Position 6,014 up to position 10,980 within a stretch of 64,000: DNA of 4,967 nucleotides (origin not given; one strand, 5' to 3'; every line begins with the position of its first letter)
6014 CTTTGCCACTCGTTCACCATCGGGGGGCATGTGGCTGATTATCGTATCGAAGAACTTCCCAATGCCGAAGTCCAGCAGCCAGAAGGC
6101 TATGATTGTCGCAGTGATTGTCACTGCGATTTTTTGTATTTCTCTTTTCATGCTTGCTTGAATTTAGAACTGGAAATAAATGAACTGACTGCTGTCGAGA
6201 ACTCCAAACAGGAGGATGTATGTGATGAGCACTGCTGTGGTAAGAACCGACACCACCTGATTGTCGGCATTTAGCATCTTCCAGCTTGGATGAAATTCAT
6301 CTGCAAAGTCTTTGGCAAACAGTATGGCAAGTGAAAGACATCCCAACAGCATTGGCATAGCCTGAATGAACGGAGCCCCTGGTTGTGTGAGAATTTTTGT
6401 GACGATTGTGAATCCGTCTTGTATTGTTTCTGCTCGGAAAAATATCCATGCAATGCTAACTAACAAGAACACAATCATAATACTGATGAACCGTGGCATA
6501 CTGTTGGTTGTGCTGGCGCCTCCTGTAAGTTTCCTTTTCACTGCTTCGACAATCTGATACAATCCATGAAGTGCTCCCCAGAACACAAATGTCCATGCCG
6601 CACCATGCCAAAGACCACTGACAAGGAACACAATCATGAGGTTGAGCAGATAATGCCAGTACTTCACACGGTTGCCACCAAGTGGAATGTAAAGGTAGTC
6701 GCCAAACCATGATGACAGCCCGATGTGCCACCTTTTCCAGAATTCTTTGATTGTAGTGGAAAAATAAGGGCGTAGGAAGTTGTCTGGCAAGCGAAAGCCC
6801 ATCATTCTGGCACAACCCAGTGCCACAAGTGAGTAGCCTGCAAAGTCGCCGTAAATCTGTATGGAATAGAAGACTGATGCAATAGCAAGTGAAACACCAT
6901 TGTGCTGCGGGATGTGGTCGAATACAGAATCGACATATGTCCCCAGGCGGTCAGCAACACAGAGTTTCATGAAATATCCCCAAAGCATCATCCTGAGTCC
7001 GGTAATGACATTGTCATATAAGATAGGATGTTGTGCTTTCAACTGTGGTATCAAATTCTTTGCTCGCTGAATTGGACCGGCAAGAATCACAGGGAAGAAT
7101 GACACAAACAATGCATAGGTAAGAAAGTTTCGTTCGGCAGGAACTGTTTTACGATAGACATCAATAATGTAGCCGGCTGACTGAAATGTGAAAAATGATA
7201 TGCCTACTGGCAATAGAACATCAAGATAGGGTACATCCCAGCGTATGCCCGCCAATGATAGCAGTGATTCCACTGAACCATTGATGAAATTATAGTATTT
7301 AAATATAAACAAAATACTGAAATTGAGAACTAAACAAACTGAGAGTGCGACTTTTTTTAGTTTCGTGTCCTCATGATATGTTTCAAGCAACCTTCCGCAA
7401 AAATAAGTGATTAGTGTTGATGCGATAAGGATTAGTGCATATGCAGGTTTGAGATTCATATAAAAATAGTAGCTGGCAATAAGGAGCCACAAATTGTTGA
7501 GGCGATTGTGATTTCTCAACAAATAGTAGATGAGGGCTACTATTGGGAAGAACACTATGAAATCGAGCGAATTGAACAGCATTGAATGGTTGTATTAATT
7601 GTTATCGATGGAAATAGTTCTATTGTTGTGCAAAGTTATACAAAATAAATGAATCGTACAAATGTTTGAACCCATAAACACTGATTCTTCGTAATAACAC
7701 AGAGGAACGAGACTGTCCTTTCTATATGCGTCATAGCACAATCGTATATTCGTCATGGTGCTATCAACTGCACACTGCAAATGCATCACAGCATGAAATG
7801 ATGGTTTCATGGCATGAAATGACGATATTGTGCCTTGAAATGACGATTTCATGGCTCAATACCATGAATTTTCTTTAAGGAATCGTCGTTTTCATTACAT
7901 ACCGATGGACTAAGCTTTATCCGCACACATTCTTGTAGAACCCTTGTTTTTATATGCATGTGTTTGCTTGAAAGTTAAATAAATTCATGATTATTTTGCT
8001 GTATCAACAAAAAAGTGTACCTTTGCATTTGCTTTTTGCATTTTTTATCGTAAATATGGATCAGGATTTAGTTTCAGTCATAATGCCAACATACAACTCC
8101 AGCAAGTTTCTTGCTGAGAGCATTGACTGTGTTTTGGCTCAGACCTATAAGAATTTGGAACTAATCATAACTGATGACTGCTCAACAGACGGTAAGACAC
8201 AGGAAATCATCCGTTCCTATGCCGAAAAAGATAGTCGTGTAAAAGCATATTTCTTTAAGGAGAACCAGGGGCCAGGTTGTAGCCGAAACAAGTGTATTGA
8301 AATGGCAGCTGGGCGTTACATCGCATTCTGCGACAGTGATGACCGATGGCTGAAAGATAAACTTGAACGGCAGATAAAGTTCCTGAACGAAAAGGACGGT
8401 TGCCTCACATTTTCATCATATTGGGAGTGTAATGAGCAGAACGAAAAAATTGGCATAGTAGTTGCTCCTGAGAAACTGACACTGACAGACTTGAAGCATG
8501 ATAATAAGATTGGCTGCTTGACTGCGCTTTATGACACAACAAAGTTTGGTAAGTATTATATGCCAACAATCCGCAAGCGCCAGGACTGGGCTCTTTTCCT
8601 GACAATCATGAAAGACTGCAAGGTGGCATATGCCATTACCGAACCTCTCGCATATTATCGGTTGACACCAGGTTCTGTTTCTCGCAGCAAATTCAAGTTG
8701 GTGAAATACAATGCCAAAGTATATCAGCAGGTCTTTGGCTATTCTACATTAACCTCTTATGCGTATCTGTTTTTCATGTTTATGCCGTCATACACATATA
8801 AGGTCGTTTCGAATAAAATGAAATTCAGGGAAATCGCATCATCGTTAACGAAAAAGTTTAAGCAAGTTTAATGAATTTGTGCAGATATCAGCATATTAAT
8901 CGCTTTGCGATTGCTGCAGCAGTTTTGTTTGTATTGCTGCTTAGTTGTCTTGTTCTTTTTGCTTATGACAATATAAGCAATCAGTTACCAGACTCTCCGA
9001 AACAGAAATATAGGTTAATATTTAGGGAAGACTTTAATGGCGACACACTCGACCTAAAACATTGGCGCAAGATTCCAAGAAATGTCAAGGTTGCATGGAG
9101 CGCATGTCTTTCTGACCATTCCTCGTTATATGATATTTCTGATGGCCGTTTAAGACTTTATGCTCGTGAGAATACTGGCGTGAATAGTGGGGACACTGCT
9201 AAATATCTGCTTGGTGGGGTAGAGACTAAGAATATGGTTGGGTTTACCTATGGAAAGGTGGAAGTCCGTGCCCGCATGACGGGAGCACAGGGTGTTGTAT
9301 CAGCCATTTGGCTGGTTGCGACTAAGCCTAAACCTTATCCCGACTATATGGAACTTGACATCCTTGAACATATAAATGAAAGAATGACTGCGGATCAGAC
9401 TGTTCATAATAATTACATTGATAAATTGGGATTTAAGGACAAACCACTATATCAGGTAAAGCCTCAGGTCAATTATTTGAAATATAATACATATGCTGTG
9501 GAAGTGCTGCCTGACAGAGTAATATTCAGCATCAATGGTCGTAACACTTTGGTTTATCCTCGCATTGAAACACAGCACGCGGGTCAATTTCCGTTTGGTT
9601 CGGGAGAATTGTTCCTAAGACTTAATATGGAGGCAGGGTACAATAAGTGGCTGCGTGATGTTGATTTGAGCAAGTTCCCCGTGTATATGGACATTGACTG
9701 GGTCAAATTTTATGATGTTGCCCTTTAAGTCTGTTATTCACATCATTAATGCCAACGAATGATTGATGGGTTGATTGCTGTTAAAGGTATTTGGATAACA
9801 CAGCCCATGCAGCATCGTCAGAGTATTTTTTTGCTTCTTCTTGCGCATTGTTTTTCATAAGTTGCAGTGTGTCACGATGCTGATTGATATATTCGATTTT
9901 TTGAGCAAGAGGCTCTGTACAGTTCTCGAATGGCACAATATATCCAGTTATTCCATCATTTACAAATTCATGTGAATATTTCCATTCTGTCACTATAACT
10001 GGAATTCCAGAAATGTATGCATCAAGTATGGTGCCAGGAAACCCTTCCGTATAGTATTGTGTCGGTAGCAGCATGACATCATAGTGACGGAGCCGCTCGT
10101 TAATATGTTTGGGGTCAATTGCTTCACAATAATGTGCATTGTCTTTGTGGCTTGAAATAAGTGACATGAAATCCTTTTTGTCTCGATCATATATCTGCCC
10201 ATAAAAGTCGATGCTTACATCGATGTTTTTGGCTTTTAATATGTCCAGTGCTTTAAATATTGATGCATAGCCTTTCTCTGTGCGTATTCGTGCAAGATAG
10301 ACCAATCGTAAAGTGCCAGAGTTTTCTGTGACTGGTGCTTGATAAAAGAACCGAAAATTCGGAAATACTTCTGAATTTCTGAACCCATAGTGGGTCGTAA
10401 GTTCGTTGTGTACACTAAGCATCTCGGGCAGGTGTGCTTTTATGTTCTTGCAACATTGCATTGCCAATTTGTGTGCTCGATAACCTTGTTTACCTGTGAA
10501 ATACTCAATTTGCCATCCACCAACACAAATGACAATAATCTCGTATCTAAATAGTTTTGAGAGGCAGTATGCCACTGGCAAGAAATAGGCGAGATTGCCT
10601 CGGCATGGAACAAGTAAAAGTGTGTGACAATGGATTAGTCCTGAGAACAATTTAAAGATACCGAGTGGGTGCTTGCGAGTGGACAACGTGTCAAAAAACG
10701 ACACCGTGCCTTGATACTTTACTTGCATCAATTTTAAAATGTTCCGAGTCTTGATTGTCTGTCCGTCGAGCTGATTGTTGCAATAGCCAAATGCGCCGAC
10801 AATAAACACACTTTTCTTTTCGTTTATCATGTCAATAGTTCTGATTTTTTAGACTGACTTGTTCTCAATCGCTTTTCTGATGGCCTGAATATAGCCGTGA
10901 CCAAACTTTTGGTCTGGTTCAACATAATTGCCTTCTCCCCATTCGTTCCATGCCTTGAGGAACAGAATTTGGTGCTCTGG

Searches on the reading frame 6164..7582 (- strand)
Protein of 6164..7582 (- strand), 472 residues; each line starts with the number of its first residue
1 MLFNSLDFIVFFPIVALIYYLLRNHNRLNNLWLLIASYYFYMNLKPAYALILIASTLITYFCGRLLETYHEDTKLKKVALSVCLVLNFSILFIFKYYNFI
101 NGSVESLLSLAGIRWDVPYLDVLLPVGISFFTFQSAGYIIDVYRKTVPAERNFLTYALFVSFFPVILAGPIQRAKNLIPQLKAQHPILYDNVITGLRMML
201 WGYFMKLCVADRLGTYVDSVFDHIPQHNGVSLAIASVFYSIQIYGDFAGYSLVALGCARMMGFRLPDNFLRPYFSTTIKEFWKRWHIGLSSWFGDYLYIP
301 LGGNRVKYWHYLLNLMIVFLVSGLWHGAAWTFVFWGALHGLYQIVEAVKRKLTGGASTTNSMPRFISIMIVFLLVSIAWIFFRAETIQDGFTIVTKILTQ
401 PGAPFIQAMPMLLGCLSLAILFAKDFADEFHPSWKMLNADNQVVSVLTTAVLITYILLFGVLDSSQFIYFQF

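Call 38: search_protein_families(library=pfam, proteins=[window:6164-7582:-], max_evalue=0.01)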
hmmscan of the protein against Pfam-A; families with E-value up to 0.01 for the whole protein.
window:6164-7582:- (472 aa): 2 families
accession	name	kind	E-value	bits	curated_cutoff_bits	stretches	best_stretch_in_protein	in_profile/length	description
PF03062.24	MBOAT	-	4.1e-29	102.4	27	1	152-375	80-323/337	MBOAT, membrane-bound O-acyltransferase family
PF13813.11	MBOAT_2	-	7.6e-05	23.4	25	1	266-329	2-67/85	Membrane bound O-acyl transferase family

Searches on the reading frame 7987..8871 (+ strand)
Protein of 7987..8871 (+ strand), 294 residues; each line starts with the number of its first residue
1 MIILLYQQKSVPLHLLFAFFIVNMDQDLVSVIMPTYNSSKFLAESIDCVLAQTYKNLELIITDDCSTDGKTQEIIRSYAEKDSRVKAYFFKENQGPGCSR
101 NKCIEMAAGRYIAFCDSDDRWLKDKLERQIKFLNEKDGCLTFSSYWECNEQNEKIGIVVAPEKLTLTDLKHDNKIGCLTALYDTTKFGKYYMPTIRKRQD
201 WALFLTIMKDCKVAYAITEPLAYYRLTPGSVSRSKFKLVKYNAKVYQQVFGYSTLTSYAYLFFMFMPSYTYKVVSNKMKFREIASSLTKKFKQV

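Call 38: search_protein_families(library=pfam, proteins=[window:7987-8871:+], max_evalue=0.01)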
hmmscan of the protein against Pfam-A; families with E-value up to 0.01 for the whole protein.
window:7987-8871:+ (294 aa): 3 families
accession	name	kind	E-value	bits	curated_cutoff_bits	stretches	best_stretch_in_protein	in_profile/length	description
PF00535.33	Glycos_transf_2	-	3.5e-34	118.6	23.3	1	30-145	1-116/168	Glycosyl transferase family 2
PF10111.15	Glyco_tranf_2_2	-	6.9e-12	45.9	27.3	1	30-134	1-107/276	Glycosyltransferase like family 2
PF13641.12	Glyco_tranf_2_3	-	1.5e-08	35.4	27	1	29-147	3-126/230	Glycosyltransferase like family 2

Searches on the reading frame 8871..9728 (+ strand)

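Call 38: search_protein_families(library=pfam, proteins=[window:8871-9728:+], max_evalue=0.01)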
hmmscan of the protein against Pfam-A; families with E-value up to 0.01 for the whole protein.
window:8871-9728:+ (285 aa): 2 families
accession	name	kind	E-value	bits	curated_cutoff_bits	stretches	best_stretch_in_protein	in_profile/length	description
PF00722.28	Glyco_hydro_16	-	5.2e-11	42.8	22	1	114-250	31-155/175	Glycosyl hydrolases family 16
PF06439.18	3keto-disac_hyd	-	0.00018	22.1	26.8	1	52-236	3-158/187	3-keto-disaccharide hydrolase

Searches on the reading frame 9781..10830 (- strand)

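Call 83: search_protein_families(library=pfam, proteins=[window:9781-10830:-], max_evalue=0.00001)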
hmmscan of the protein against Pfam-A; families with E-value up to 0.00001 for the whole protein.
window:9781-10830:- (349 aa): 2 families
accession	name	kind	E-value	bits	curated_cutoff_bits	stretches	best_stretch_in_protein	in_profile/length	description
PF00534.26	Glycos_transf_1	-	1.3e-19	70.8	26.4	1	167-331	9-171/172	Glycosyl transferases group 1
PF13692.12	Glyco_trans_1_4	-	5.5e-17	62.8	27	1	175-315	3-139/142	Glycosyl transferases group 1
